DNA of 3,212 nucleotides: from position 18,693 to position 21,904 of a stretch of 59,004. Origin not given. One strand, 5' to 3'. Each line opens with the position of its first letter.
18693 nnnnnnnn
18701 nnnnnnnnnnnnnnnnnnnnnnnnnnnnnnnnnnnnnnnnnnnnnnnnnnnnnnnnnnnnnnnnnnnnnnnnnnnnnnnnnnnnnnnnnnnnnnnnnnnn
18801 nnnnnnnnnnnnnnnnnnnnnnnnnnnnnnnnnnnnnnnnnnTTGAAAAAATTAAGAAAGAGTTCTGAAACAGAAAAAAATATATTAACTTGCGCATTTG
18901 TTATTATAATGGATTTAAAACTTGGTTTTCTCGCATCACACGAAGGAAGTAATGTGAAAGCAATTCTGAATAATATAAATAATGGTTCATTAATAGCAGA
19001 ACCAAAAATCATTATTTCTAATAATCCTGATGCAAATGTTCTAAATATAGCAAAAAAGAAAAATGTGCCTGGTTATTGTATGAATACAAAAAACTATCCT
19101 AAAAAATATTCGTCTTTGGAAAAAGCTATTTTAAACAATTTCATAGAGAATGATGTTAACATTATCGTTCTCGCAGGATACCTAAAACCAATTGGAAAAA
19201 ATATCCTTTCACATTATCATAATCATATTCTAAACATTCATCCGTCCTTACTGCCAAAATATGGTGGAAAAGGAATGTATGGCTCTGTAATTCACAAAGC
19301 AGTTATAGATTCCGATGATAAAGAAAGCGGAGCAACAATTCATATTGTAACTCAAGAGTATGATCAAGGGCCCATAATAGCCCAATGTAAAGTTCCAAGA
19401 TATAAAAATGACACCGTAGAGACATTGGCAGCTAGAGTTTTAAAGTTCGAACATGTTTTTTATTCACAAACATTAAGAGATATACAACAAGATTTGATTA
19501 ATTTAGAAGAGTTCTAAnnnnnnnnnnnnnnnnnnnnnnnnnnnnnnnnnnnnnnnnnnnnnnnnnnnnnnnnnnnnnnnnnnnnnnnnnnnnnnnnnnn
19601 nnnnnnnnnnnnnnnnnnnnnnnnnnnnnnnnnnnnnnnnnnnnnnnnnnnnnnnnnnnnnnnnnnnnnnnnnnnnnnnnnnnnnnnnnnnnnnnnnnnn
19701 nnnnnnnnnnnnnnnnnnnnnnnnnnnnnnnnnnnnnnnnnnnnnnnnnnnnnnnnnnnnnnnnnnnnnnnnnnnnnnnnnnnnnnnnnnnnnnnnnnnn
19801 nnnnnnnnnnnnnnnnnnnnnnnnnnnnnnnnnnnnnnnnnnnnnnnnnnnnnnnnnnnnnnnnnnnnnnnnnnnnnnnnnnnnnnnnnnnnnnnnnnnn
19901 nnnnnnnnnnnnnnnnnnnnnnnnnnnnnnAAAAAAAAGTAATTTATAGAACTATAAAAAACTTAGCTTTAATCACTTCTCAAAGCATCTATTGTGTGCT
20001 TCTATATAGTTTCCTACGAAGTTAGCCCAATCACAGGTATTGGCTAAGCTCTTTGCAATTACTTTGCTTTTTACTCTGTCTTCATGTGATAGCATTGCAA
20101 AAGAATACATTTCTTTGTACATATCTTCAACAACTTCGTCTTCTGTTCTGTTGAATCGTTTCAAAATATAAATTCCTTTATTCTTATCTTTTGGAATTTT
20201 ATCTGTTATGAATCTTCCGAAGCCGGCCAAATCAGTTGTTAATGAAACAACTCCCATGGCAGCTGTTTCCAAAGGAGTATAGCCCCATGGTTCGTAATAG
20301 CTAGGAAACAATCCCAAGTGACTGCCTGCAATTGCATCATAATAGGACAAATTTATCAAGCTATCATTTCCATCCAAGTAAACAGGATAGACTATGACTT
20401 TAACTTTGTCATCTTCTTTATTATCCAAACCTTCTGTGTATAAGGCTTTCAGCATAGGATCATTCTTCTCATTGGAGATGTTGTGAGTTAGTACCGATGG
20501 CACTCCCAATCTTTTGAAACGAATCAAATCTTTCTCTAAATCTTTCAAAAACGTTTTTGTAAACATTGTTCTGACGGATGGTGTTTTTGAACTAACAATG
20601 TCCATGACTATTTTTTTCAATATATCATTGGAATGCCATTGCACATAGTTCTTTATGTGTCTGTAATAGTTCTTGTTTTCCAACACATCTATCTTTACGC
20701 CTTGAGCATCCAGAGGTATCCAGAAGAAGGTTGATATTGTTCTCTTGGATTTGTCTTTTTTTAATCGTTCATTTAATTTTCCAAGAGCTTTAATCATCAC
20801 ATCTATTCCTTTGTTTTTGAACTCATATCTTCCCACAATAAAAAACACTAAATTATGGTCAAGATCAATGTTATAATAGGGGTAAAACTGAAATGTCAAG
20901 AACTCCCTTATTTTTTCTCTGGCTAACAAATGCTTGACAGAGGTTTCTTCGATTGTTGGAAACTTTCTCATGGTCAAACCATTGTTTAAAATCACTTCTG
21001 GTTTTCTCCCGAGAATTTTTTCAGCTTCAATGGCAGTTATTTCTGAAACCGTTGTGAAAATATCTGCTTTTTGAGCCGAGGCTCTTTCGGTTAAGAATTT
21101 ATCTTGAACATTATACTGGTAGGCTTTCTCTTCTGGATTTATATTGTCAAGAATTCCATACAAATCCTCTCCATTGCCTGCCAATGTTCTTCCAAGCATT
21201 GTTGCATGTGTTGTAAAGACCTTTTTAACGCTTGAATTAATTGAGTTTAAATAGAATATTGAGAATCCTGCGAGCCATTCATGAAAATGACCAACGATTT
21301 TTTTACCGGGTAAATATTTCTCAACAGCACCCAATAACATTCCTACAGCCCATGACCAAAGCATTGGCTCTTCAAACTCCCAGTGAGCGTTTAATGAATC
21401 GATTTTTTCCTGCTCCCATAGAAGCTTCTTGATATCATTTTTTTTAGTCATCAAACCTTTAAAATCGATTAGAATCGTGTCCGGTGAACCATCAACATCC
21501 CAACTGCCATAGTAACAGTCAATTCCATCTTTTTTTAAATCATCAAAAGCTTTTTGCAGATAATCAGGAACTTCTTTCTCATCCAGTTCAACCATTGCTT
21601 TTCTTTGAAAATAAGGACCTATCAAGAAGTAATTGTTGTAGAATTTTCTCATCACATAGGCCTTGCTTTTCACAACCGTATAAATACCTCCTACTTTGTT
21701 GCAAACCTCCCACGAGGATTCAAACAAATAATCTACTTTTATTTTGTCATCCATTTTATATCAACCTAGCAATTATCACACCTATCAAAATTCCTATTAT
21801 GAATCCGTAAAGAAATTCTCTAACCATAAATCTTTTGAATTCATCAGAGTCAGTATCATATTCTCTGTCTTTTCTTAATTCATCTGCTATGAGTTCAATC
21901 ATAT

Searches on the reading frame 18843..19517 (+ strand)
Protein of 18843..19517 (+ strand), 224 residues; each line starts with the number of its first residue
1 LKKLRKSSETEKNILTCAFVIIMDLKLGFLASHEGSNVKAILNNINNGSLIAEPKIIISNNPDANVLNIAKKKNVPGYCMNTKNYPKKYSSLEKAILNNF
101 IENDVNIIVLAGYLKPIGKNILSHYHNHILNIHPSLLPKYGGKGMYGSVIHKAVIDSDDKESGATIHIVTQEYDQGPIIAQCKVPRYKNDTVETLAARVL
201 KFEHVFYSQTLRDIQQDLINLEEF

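Call 69: search_protein_families(library=pfam, proteins=[window:18843-19517:+], max_evalue=0.001)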
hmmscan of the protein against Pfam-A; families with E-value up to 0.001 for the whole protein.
window:18843-19517:+ (224 aa): 1 family
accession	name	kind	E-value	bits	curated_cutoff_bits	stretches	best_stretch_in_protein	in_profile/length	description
PF00551.24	Formyl_trans_N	-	1e-38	133.3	26.1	1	26-210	2-180/181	Formyl transferase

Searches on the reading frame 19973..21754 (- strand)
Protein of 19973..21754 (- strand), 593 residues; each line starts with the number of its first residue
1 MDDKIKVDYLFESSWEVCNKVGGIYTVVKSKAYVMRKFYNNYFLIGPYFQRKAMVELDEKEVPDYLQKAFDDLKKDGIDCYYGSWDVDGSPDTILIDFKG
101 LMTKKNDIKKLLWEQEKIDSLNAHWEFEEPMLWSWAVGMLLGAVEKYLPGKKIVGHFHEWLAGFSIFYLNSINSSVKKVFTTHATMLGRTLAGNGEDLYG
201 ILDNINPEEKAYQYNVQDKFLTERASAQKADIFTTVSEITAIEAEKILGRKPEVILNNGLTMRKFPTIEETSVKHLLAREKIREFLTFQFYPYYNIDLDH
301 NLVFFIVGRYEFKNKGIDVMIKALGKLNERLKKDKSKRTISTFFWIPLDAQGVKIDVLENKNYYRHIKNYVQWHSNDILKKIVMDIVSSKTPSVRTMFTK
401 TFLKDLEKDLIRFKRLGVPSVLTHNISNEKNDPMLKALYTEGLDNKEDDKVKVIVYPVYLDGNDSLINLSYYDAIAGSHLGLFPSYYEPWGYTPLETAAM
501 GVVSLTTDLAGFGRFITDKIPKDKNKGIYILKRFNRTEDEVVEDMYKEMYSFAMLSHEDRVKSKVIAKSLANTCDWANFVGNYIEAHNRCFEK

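Call 69: search_protein_families(library=pfam, proteins=[window:19973-21754:-], max_evalue=0.001)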
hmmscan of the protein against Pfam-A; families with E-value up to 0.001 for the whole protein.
window:19973-21754:- (593 aa): 5 families
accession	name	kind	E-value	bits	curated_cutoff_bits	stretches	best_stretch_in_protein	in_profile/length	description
PF05693.19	Glycogen_syn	-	1.6e-153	513.1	27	1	12-590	1-582/639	Glycogen synthase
PF00534.26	Glycos_transf_1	-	1.9e-07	31.3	26.4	0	477-519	92-134/172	Glycosyl transferases group 1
PF08323.17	Glyco_transf_5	-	1.3e-06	28.7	22.7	1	92-243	82-223/239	Starch synthase catalytic domain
PF13692.12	Glyco_trans_1_4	-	2.1e-06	28.5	27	0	473-519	72-118/142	Glycosyl transferases group 1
PF20706.3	GT4-conflict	-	1.4e-05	24.7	26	0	475-579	279-381/385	Family 4 Glycosyltransferase in conflict systems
